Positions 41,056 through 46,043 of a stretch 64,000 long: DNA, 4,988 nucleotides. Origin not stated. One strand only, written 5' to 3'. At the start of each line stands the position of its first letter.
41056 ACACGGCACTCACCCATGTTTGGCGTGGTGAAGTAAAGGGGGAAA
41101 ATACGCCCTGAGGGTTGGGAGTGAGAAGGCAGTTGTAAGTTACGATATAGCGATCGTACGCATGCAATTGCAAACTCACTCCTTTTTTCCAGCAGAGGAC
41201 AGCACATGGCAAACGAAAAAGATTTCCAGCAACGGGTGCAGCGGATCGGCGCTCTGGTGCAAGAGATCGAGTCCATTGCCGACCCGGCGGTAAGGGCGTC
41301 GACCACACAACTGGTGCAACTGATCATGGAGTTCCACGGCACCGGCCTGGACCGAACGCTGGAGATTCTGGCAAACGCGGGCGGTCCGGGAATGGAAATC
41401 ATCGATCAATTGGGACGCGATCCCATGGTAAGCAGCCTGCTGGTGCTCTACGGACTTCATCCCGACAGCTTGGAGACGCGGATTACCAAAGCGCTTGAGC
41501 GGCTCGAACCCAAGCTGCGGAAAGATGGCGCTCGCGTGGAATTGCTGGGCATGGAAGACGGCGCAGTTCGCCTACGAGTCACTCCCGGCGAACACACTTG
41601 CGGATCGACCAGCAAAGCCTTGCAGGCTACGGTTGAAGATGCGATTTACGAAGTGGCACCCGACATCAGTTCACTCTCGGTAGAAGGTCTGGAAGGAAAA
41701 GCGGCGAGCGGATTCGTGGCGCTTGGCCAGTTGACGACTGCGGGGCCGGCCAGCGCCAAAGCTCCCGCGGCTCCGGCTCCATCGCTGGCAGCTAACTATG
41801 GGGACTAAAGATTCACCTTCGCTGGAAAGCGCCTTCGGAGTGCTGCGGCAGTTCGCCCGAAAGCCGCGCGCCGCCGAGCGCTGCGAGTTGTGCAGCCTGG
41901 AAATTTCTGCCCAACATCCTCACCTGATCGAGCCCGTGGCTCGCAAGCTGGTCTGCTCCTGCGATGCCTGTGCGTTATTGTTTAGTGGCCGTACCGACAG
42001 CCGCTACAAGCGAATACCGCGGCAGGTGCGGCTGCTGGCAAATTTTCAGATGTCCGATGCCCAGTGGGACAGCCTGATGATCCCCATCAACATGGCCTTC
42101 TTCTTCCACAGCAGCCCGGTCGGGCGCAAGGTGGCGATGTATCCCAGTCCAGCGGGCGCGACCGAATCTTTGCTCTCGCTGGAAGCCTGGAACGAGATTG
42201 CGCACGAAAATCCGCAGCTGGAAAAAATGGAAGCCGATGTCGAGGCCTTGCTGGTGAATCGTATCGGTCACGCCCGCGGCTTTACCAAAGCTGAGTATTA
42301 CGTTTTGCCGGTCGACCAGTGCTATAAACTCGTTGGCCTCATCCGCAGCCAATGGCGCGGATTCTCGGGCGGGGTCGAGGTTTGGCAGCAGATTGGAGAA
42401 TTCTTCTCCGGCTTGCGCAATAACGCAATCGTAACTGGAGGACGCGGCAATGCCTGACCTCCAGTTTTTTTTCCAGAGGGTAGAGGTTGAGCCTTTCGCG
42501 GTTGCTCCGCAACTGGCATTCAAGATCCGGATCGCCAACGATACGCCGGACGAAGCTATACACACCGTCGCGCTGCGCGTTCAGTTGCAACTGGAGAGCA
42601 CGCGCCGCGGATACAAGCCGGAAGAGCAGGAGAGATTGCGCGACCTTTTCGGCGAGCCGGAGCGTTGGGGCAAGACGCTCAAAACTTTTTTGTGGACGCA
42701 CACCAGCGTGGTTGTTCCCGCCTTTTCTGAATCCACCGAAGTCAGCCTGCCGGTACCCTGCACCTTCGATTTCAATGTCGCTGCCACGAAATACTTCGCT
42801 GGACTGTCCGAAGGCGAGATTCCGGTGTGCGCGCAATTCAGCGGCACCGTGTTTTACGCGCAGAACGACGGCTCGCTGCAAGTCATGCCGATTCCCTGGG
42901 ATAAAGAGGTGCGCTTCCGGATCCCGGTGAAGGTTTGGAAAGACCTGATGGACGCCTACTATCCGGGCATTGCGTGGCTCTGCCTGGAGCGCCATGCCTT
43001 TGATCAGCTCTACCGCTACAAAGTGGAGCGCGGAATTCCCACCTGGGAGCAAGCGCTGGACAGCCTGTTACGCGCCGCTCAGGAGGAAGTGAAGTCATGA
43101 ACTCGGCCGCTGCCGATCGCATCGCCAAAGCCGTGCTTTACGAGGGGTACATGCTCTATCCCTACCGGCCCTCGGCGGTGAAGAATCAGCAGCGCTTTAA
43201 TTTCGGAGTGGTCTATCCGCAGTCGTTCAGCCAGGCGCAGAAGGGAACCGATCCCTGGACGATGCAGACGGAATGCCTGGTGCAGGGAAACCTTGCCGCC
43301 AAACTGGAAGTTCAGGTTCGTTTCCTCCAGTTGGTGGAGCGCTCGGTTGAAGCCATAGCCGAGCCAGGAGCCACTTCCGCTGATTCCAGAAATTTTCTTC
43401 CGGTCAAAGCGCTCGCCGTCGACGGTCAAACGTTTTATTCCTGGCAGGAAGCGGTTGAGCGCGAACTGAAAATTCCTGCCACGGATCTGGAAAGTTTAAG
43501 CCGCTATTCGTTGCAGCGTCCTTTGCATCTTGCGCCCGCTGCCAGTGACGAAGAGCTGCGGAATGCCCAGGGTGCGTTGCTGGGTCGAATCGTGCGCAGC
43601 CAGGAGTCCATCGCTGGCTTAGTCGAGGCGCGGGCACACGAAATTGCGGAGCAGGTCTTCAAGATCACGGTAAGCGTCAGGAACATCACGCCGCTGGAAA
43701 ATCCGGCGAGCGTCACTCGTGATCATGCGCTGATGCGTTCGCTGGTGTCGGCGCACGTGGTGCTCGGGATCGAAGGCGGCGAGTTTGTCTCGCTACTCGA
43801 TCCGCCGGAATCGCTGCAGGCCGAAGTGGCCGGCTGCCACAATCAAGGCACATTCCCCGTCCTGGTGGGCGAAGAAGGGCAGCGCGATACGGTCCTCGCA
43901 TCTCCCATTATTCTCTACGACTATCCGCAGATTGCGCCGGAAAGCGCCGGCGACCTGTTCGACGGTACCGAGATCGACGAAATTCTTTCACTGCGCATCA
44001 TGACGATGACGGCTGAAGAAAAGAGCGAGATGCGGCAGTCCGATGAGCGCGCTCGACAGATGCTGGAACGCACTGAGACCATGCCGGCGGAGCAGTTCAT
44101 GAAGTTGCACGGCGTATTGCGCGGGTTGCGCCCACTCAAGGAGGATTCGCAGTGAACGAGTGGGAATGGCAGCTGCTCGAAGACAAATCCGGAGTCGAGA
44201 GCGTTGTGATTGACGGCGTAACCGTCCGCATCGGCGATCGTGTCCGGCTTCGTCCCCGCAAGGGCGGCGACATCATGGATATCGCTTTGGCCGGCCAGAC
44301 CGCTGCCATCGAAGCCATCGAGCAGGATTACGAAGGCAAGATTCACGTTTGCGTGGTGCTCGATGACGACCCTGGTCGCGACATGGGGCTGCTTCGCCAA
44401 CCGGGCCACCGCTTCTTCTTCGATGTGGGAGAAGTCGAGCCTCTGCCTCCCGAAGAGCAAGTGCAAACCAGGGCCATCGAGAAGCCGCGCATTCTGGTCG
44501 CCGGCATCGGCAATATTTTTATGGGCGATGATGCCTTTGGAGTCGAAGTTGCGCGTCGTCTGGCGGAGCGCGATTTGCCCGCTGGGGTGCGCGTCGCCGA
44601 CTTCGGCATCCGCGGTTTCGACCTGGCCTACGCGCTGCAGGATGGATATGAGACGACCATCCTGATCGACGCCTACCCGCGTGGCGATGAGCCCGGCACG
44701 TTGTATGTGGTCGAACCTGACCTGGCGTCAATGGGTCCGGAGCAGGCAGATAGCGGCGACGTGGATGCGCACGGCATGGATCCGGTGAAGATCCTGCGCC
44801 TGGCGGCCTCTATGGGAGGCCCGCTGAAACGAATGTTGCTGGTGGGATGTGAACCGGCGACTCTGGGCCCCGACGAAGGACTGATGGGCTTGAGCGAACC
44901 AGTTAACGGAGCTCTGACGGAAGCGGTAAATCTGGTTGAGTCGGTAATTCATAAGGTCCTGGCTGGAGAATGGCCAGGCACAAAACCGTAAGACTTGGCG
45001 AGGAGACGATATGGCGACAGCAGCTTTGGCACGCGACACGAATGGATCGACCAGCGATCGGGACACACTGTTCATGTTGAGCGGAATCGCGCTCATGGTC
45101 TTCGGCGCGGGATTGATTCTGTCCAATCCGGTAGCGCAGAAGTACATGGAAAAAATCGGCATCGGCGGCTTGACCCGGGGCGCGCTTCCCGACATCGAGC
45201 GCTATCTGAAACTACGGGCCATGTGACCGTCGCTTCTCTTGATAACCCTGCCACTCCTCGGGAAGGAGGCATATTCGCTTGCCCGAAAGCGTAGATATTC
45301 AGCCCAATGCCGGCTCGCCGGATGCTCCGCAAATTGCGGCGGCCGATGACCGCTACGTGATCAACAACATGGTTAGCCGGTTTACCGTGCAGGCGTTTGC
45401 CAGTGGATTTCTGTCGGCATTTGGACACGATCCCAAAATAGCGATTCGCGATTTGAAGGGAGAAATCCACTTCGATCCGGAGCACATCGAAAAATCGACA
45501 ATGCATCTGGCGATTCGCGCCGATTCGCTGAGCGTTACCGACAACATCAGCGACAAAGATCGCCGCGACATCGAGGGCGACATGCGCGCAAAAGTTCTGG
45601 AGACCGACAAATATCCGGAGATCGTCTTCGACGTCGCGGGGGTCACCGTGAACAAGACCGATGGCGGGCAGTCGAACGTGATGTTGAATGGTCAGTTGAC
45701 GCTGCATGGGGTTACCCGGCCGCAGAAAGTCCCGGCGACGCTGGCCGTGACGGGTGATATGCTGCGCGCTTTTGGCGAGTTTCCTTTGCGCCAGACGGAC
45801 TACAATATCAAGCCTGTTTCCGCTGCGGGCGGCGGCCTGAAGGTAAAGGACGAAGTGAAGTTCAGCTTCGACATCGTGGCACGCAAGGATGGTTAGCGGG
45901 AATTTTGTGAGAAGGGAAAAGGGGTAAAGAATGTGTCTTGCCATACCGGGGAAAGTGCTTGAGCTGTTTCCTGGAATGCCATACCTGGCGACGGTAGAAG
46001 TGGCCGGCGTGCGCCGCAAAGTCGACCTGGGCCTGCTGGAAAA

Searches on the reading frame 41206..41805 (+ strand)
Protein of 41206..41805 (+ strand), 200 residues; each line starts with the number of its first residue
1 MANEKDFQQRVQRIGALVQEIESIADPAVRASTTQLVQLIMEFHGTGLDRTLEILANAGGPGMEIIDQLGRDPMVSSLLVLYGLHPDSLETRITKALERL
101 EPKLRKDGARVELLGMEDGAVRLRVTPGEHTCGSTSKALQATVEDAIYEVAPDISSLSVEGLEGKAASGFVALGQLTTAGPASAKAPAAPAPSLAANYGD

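Call 9: search_protein_families(library=pfam, proteins=[window:41206-41805:+])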
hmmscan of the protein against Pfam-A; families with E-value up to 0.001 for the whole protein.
window:41206-41805:+ (200 aa): 1 family
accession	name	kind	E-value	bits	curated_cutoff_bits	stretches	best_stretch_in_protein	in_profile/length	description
PF01106.22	NifU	-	6e-08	33.2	27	1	93-155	1-64/67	NifU-like domain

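Call 75: search_protein_families(library=pfam, proteins=[window:41206-41805:+], max_evalue=0.01)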
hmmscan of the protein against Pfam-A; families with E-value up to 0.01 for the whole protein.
window:41206-41805:+ (200 aa): 1 family
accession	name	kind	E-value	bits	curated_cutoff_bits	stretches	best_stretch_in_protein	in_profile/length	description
PF01106.22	NifU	-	6e-08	33.2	27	1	93-155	1-64/67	NifU-like domain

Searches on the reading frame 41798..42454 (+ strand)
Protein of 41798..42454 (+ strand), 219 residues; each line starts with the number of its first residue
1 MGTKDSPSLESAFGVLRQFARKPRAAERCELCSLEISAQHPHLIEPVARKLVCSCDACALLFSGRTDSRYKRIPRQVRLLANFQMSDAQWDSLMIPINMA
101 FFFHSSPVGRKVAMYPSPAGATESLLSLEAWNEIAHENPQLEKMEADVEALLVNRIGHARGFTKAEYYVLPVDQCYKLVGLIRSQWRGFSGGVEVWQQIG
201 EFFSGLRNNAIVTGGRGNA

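Call 9: search_protein_families(library=pfam, proteins=[window:41798-42454:+])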
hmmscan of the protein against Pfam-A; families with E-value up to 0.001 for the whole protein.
window:41798-42454:+ (219 aa): 1 family
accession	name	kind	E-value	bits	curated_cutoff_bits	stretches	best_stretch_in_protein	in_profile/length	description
PF19372.4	DUF5947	-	1.1e-67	227.6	25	1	28-209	1-176/177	Family of unknown function (DUF5947)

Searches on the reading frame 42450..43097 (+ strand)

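Call 13: search_protein_families(library=pfam, proteins=[window:42450-43097:+])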
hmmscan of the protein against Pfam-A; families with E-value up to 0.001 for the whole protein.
window:42450-43097:+ (216 aa): 1 family
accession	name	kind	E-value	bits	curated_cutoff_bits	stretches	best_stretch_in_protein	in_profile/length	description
PF19562.4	DUF6084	-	2e-87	292.7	25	1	1-213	1-211/213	Family of unknown function (DUF6084)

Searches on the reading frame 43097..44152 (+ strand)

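Call 13: search_protein_families(library=pfam, proteins=[window:43097-44152:+])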
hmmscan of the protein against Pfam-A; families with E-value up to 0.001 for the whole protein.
window:43097-44152:+ (352 aa): 0 families

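Call 75: search_protein_families(library=pfam, proteins=[window:43097-44152:+], max_evalue=0.01)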
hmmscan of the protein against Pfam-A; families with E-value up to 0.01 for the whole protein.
window:43097-44152:+ (352 aa): 1 family
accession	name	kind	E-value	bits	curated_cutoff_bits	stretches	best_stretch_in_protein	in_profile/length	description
PF05397.17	Med15_fungi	-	0.0039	17.8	25.2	1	298-347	20-69/112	Mediator complex subunit 15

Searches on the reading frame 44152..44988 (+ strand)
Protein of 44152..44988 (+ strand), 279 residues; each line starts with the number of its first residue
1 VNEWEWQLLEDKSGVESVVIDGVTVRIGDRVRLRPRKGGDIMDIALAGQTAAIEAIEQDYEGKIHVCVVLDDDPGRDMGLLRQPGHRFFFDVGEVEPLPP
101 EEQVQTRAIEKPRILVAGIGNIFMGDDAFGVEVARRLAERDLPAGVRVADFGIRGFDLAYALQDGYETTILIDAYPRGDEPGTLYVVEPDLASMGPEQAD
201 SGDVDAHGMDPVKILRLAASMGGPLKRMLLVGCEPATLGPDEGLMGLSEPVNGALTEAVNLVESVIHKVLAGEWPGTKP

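Call 13: search_protein_families(library=pfam, proteins=[window:44152-44988:+])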
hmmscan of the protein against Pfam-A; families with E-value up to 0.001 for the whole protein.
window:44152-44988:+ (279 aa): 1 family
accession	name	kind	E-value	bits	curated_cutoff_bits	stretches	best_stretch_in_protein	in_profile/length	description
PF01750.23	HycI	-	1.3e-13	51.3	23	1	131-263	1-128/130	Hydrogenase maturation protease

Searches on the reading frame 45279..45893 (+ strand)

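Call 13: search_protein_families(library=pfam, proteins=[window:45279-45893:+])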
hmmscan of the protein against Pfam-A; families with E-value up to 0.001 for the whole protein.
window:45279-45893:+ (205 aa): 1 family
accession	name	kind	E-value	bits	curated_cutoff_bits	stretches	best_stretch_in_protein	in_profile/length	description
PF04264.18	YceI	-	1.1e-20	75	23.7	1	55-201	25-150/150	YceI-like domain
